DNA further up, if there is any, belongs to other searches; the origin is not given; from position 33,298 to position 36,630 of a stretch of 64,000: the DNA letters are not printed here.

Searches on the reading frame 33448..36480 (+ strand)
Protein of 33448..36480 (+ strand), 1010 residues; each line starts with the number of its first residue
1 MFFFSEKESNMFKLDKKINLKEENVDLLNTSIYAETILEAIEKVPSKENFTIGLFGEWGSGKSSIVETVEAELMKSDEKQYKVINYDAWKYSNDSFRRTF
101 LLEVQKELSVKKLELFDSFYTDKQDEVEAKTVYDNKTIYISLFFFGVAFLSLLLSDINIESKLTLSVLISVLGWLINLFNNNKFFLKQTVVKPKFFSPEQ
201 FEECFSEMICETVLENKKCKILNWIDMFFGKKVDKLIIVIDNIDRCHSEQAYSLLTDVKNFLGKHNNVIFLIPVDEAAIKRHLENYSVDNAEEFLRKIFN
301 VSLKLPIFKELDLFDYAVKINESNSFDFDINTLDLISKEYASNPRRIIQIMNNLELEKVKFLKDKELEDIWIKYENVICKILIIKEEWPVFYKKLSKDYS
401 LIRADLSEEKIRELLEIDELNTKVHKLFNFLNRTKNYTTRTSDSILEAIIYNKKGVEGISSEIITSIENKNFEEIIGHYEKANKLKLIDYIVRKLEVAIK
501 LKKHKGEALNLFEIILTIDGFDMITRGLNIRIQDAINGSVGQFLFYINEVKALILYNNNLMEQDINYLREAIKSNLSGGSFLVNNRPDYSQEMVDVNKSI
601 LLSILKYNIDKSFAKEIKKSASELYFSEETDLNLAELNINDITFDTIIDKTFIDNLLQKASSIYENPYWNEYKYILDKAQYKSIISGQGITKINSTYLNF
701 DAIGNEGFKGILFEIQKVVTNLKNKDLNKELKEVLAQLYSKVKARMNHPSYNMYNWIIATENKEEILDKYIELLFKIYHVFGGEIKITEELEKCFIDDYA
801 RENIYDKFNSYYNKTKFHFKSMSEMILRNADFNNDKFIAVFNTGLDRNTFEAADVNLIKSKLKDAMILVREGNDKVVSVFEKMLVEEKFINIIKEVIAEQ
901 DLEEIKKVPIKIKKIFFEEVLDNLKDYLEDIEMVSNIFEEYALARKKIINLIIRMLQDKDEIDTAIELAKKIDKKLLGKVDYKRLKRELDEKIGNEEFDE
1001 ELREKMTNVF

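Call 9: search_protein_families(library=pfam, proteins=[window:33448-36480:+], max_evalue=0.01)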
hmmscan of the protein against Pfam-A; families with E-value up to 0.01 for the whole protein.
window:33448-36480:+ (1010 aa): 2 families
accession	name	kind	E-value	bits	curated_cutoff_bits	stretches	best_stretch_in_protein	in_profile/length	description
PF07693.20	KAP_NTPase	-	5.7e-26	91.9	20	1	33-307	4-227/293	KAP family P-loop domain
PF13401.12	AAA_22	-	0.00063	20.5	27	0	54-114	10-70/130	AAA domain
